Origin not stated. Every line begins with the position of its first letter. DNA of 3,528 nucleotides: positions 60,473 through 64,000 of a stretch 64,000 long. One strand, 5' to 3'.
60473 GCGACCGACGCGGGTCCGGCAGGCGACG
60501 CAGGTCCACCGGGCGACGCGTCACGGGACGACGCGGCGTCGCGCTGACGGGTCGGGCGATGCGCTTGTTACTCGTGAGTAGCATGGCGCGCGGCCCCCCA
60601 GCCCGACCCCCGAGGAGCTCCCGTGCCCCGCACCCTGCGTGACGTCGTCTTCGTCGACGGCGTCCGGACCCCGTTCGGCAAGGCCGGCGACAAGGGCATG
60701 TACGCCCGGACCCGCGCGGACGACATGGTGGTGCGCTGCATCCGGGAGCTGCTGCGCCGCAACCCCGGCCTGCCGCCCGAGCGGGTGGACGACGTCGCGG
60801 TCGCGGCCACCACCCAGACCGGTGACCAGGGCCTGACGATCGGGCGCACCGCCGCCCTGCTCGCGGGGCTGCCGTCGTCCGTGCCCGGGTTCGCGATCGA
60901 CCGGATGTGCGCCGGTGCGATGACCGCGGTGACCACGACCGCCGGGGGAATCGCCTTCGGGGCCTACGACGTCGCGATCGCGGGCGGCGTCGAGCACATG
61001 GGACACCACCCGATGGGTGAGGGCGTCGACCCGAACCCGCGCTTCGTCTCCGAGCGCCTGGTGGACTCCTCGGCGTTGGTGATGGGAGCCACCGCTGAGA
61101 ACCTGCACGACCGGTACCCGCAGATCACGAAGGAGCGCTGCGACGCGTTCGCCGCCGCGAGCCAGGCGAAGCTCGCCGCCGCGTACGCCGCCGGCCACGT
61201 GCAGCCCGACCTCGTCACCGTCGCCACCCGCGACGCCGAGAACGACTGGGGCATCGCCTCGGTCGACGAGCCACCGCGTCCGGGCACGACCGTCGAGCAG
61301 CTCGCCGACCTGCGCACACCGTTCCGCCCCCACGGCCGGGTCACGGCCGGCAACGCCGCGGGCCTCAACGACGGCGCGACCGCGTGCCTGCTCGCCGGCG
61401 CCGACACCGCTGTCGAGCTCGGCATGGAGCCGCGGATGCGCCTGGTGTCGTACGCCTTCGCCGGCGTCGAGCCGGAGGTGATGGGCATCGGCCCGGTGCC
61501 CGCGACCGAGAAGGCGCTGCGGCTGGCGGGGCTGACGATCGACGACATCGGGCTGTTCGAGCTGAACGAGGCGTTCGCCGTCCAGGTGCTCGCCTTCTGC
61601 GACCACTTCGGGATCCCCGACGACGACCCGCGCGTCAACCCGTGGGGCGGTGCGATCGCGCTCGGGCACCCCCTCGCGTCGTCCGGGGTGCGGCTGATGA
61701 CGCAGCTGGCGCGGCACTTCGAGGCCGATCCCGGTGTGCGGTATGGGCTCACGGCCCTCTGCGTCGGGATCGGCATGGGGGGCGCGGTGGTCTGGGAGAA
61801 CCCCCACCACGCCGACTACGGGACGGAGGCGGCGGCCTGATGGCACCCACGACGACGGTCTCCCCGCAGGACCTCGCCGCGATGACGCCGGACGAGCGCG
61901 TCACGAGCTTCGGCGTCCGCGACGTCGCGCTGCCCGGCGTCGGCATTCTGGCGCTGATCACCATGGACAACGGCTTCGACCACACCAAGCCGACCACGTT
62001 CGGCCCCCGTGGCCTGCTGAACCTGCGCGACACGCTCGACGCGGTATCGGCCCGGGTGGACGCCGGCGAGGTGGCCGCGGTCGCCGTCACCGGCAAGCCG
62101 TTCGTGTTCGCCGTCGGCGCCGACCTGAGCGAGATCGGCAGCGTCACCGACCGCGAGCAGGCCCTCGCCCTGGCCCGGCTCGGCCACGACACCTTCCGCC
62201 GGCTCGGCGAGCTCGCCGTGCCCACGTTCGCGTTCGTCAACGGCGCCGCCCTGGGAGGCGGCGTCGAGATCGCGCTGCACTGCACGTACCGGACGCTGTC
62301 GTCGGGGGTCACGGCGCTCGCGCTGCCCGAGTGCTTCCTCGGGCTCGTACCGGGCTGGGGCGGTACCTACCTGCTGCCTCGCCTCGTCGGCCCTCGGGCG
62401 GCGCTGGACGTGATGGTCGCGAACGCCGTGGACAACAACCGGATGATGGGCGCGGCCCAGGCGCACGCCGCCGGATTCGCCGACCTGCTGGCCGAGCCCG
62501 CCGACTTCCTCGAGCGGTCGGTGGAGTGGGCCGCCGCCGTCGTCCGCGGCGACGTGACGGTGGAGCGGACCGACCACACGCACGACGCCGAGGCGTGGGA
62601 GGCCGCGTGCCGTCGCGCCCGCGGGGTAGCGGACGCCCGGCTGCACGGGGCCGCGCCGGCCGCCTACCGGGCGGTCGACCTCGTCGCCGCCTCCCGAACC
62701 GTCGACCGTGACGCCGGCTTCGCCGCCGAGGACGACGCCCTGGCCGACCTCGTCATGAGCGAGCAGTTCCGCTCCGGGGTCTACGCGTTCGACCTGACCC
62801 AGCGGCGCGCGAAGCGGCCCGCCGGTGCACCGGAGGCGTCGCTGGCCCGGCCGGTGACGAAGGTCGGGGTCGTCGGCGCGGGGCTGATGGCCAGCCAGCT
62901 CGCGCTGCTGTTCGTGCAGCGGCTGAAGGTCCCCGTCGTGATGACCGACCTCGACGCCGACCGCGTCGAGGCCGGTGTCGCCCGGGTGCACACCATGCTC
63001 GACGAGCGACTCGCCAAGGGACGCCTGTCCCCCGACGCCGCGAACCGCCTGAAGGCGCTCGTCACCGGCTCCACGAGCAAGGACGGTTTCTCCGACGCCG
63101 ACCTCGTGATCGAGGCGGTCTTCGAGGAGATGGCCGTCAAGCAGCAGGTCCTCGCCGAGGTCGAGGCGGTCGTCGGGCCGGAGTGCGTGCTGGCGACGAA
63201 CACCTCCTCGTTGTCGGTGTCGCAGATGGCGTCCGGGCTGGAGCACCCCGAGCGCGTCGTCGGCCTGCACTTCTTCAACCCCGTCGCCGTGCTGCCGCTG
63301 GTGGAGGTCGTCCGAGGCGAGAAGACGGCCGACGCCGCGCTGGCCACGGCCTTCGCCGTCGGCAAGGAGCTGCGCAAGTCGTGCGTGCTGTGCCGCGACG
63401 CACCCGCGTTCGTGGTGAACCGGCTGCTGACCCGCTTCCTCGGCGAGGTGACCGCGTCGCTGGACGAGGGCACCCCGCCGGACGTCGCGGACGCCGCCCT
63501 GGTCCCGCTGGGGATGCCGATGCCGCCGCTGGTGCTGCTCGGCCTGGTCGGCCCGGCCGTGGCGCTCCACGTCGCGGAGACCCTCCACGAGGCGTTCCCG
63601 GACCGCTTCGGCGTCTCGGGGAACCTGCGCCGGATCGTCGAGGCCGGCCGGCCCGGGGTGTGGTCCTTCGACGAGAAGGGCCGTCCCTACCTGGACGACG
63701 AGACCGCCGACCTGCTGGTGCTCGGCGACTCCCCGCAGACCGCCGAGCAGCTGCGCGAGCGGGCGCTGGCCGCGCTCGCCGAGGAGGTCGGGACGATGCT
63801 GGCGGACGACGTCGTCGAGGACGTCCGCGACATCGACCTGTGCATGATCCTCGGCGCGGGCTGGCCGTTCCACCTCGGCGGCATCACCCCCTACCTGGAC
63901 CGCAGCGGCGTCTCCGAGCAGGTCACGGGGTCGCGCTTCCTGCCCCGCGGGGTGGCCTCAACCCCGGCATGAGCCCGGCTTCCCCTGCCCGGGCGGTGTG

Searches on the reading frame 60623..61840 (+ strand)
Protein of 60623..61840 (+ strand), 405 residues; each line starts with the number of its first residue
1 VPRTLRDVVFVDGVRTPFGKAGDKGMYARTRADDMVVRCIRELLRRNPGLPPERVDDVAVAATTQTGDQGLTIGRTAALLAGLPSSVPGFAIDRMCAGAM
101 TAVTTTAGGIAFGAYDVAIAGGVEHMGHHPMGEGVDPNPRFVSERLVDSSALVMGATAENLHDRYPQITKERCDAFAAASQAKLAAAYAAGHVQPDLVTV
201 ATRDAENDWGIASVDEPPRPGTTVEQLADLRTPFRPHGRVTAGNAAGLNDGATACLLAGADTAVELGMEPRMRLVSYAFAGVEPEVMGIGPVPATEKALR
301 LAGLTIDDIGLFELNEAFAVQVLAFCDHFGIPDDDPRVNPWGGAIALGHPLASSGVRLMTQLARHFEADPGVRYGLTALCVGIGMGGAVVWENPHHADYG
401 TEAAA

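Call 47: search_protein_families(library=pfam, proteins=[window:60623-61840:+], max_evalue=0.00001)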
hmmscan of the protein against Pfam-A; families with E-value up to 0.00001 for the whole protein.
window:60623-61840:+ (405 aa): 2 families
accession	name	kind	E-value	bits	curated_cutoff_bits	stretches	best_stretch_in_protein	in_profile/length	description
PF00108.29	Thiolase_N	-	4.7e-56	190.5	26.4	1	8-258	1-257/260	Thiolase, N-terminal domain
PF02803.24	Thiolase_C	-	2e-36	124.8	27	1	270-392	3-122/123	Thiolase, C-terminal domain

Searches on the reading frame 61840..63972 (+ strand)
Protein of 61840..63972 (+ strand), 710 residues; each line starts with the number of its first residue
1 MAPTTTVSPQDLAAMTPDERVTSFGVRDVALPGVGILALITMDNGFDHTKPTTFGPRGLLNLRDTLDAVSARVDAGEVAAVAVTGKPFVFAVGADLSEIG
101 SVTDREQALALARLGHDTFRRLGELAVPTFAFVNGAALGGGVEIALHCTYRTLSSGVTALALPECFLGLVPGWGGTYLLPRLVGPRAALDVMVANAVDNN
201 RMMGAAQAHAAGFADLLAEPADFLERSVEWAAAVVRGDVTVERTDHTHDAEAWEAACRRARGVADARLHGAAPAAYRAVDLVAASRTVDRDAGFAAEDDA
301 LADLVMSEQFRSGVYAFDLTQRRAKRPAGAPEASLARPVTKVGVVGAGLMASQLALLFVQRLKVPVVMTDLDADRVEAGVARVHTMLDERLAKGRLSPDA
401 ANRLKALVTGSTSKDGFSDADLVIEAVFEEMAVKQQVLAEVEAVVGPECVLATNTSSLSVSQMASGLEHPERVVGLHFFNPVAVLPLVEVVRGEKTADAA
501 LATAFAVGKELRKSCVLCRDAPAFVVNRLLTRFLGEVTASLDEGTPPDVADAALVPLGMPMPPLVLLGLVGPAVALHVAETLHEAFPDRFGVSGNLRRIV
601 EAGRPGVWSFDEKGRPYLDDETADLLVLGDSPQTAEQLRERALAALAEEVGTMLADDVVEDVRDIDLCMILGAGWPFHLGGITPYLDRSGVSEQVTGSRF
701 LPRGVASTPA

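Call 47: search_protein_families(library=pfam, proteins=[window:61840-63972:+], max_evalue=0.00001)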
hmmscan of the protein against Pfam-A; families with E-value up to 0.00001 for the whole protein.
window:61840-63972:+ (710 aa): 4 families
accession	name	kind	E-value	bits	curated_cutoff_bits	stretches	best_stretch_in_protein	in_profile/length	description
PF02737.24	3HCDH_N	-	6.7e-56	189.5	22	1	341-520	1-179/180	3-hydroxyacyl-CoA dehydrogenase, NAD binding domain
PF00378.25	ECH_1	-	7.1e-20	71.8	27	1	76-237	39-193/251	Enoyl-CoA hydratase/isomerase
PF16113.10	ECH_2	-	2.7e-14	53.9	27.2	1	73-221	31-175/335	Enoyl-CoA hydratase/isomerase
PF00725.27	3HCDH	-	5e-14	53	22.1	1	524-607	2-88/97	3-hydroxyacyl-CoA dehydrogenase, C-terminal domain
